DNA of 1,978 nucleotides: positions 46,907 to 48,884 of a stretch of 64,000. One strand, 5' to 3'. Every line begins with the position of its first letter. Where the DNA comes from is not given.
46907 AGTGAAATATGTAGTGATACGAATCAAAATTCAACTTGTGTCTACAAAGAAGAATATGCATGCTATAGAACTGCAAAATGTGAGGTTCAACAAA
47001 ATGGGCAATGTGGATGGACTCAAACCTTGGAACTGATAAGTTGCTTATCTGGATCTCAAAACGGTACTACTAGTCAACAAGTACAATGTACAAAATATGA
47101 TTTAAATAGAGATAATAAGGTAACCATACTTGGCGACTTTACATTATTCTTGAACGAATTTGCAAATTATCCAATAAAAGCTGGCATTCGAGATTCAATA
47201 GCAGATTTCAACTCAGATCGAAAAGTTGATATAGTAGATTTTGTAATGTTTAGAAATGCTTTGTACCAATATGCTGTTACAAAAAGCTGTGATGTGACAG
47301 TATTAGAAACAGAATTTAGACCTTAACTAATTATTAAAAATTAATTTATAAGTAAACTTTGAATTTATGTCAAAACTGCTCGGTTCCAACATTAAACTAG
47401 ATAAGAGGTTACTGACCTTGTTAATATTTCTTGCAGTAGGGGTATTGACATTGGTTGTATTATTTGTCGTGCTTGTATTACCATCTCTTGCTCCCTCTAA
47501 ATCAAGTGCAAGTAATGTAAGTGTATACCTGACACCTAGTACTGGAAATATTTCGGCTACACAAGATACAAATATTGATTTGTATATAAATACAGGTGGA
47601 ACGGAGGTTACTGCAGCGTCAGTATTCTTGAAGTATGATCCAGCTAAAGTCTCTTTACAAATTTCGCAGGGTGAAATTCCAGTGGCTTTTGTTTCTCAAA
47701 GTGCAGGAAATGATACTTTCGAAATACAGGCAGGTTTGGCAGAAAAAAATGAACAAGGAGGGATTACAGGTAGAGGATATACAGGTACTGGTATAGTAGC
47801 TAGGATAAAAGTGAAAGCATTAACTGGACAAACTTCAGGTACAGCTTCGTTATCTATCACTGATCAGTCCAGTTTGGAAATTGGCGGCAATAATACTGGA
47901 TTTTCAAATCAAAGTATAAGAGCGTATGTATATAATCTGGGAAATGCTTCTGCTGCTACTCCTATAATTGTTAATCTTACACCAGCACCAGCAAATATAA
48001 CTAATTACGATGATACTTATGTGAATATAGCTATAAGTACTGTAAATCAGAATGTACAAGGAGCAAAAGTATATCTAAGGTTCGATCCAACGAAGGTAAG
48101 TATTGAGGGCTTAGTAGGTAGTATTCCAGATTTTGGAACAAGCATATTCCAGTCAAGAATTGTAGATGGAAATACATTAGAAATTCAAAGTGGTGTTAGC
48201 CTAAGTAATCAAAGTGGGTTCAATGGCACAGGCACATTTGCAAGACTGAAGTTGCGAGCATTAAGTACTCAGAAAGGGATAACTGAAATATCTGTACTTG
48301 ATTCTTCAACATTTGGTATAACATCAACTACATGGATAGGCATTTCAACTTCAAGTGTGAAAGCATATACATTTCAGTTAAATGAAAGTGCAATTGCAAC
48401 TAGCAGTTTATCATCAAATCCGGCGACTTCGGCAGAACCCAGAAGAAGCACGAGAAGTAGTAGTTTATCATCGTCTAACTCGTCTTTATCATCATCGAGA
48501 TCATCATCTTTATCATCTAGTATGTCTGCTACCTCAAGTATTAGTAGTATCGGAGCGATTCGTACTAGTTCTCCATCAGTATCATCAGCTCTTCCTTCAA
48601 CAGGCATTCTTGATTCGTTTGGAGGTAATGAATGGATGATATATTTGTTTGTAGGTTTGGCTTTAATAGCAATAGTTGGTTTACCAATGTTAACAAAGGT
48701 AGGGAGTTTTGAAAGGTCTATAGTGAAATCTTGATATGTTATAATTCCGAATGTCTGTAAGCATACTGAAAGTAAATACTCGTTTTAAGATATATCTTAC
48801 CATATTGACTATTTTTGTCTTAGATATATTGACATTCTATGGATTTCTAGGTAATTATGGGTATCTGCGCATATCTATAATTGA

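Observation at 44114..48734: Cohesin-dockerin surface module: dockerin-tipped beta-helix giant protein followed by an LPXTG-anchored double-cohesin protein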

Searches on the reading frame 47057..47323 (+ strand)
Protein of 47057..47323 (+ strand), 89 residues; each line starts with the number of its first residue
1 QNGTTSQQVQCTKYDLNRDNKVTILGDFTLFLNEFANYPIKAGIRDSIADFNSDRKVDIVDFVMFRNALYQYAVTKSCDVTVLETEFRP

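Call 30: search_solved_structures(query=window:47057-47323:+, max_evalue=10, show_alignments=3)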
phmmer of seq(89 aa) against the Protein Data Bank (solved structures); distinct sequences matched with E-value up to 10: 4.
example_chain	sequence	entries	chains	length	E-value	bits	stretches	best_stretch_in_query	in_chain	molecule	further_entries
4v8p_AM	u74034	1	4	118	0.39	14.2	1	19-76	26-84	RIBOSOMAL PROTEIN L22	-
4p27_A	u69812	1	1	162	0.39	14.2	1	6-51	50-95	Venom allergen-like (VAL) 4 protein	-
5nrm_B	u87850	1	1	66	0.79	13.2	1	32-69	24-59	DocCel5: Type I dockerin repeat domain from A. cellulolyticus family 5 endoglucanase WP_01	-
2yik_A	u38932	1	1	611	1.4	12.4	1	8-69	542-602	ENDOGLUCANASE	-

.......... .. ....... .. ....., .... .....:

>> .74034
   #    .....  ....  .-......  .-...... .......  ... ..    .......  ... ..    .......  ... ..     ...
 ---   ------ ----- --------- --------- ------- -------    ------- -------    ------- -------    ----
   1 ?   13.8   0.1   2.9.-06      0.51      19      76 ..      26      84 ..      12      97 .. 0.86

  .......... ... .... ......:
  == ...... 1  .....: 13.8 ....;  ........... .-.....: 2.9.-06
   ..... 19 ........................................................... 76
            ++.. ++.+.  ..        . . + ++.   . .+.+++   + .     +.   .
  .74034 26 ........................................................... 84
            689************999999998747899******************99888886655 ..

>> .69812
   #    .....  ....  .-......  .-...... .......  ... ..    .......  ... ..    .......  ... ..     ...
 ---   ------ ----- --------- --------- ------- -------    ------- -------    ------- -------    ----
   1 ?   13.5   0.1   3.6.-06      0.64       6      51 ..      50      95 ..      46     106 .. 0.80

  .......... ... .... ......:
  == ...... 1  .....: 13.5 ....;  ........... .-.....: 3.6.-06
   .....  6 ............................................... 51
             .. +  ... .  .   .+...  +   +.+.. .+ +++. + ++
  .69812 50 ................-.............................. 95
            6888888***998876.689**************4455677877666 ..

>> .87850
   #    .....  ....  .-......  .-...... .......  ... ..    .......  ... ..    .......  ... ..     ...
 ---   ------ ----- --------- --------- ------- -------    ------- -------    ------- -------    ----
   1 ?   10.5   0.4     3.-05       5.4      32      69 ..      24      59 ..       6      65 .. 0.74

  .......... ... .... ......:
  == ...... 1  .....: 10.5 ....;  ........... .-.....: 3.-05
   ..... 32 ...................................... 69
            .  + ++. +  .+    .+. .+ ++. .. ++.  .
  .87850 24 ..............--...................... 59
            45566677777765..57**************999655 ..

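Call 54: search_solved_structures(query=A4, max_evalue=1, show_alignments=2)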
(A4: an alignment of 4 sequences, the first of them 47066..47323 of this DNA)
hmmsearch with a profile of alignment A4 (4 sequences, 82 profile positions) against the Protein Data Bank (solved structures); distinct sequences matched with E-value up to 1: 15.
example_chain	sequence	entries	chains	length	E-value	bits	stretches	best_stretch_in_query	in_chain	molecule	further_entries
5nrm_B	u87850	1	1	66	0.00045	23.5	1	13-68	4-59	DocCel5: Type I dockerin repeat domain from A. cellulolyticus family 5 endoglucanase WP_01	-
5nrk_B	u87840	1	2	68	0.0027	21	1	13-68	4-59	DocCel5: Type I dockerin repeat domain from A. cellulolyticus family 5 endoglucanase WP_01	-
4fl4_A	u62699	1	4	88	0.031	17.6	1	13-65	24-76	Glycoside hydrolase family 9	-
2vn5_B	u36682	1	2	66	0.035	17.4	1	12-66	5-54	ENDOGLUCANASE A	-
7nmi_B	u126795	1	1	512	0.042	17.2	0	49-70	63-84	S100P-ANXA2 chimera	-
2yik_A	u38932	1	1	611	0.044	17.1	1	8-65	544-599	ENDOGLUCANASE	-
2vn6_B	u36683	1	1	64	0.12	15.7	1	12-66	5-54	ENDOGLUCANASE A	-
4cj0_A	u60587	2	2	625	0.12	15.7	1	12-65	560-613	ENDOGLUCANASE D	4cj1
1clc_A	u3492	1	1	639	0.13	15.6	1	12-65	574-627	ENDOGLUCANASE CELD; EC: 3.2.1.4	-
1daq_A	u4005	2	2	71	0.13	15.6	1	13-66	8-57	ENDOGLUCANASE SS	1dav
2mte_A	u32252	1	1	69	0.14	15.5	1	13-66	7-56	Cellulose 1,4-beta-cellobiosidase (reducing end) CelS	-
3ul4_B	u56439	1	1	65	0.2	15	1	11-66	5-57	Cellulosome enzyme, dockerin type I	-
9qfa_A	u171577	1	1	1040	0.35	14.2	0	11-77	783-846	Ruminococcus bromii Amy12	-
5lxv_B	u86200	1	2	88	0.43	13.9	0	45-74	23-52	Carbohydrate-binding protein WP_009985128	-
8h0i_A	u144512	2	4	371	0.66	13.3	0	11-33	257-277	APOBEC3G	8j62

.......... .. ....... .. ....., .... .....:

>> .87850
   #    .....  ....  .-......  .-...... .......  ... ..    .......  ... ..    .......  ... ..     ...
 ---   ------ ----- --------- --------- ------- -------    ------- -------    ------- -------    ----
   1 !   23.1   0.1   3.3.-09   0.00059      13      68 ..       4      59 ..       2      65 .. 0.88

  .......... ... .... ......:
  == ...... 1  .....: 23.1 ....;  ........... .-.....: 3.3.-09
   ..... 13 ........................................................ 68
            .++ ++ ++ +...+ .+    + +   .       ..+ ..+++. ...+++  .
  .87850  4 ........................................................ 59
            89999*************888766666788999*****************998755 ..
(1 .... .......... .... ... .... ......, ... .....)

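Call 88: search_protein_families(library=pfam, proteins=[window:47066-47323:+], max_evalue=1)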
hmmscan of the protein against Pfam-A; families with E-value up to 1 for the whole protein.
window:47066-47323:+ (86 aa): 2 families
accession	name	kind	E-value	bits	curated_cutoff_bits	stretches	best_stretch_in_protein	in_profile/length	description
PF00404.24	Dockerin_1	-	5.6e-08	33.3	22.9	2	11-66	2-56/57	Dockerin type I domain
PF00036.39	EF-hand_1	-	0.082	12.9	25.4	0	45-62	8-25/29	EF hand domain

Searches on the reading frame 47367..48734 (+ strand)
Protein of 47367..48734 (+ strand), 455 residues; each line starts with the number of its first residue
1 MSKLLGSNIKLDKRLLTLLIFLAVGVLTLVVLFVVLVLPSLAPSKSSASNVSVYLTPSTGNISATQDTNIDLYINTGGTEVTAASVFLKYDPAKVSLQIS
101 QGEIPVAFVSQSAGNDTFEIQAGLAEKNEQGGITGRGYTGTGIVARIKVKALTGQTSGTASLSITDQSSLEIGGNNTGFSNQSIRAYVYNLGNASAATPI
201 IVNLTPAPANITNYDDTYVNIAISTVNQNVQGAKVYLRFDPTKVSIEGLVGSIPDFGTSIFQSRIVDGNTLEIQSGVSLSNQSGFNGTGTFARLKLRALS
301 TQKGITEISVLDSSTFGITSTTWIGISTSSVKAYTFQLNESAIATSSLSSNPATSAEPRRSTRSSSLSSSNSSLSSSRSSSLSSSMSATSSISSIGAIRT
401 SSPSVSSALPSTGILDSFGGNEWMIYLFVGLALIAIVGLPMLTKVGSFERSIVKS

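Call 3: search_protein_families(library=pfam, proteins=[window:47367-48734:+], max_evalue=1)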
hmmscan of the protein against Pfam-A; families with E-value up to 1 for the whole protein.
window:47367-48734:+ (455 aa): 3 families
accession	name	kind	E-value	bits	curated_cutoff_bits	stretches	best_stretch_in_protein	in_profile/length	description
PF00963.24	Cohesin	-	6.2e-07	30.1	24.1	2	219-320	18-124/139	Cohesin domain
PF14524.12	Wzt_C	-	0.038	14.4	30.4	1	128-185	19-76/143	Wzt C-terminal domain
PF14564.11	Membrane_bind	-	0.077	13.9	25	0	70-121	56-108/110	Membrane binding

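Call 4: search_protein_families(library=ncbifam, proteins=[window:47367-48734:+], max_evalue=1)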
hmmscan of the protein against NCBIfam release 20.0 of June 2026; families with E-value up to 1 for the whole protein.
window:47367-48734:+ (455 aa): 1 family
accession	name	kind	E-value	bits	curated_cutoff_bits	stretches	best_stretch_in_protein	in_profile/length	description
NF040933.2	ABC_arch_GlcV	equivalog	0.025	13.5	450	1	182-281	178-273/357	glucose ABC transporter ATP-binding protein GlcV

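Call 9: search_solved_structures(query=window:47367-48734:+, max_evalue=1, show_alignments=2)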
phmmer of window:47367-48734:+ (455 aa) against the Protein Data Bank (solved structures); distinct sequences matched with E-value up to 1: 5.
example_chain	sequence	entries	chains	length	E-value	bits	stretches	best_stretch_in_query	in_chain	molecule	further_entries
4c0r_A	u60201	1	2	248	0.11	14.4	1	154-217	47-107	PUTATIVE AMINO ACID BINDING PROTEIN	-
3cmt_A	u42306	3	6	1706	0.5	12.3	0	342-394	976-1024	Protein recA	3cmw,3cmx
3cmv_A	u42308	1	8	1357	0.7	11.8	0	342-394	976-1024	Protein recA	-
1k0v_A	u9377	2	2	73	0.74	11.7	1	222-260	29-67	CopZ | similar to mercuric transport protein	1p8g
2qif_A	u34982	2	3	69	0.91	11.4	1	222-260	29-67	Copper chaperone copZ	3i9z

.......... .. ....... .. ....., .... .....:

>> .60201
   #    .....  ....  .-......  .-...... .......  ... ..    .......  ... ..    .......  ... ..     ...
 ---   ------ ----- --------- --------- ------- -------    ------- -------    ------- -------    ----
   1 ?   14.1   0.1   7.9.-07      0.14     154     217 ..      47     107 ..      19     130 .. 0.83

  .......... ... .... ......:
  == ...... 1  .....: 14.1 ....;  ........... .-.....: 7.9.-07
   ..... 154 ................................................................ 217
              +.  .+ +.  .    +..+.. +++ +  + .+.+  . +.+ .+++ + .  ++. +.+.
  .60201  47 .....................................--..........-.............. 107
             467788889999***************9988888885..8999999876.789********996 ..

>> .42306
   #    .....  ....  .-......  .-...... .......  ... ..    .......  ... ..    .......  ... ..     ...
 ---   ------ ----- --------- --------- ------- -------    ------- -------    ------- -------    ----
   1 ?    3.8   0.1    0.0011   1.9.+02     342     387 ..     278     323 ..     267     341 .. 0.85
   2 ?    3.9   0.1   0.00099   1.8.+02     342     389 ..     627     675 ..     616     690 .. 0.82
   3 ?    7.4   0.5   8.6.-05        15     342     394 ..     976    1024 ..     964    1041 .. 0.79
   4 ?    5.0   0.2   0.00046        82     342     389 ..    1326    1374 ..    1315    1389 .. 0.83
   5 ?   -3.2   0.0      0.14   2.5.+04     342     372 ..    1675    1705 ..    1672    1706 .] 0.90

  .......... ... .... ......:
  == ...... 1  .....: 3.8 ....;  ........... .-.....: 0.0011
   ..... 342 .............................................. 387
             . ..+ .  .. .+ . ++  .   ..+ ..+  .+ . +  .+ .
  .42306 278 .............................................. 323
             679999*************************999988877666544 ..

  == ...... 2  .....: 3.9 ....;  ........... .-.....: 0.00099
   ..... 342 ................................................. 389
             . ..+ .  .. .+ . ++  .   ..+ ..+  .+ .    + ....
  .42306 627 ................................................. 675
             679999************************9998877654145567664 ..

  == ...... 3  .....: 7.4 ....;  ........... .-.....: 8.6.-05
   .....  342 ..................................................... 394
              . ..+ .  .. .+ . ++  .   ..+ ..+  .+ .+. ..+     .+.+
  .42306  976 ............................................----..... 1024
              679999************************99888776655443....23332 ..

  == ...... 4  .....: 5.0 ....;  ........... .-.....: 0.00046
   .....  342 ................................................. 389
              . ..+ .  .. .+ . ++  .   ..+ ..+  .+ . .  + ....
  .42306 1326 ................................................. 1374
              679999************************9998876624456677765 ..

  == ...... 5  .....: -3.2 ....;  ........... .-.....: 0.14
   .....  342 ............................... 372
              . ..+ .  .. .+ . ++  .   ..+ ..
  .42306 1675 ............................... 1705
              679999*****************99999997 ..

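Call 11: find_homologous_proteins(query=window:47367-48734:+, max_evalue=0.001)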
Query window:47367-48734:+ (455 aa): 1 proteins with E <= 0.001 among 8000 candidates.
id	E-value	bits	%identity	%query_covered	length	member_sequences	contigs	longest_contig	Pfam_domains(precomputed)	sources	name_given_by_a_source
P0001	1.6e-177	608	100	67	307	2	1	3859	-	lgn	-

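Call 12: find_encoding_contigs(protein=window:47367-48734:+, flank=10000)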
Protein window:47367-48734:+ (455 aa): no gene with exactly this product is on record in the collection.

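Call 19: find_encoding_contigs(protein=P0001, flank=10000)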
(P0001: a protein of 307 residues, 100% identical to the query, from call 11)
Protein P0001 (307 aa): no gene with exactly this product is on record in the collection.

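Call 24: find_related_loci(query=window:47367-48734:+, collection=genome_contigs, flank=10000)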
Query window:47367-48734:+ (455 aa) in genome_contigs; peptide patterns used: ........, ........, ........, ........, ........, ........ (x = any residue, [..] = any of these).
33 stretches matched a pattern, but none encodes a relative of the query by tblastn (E <= 1e-3).
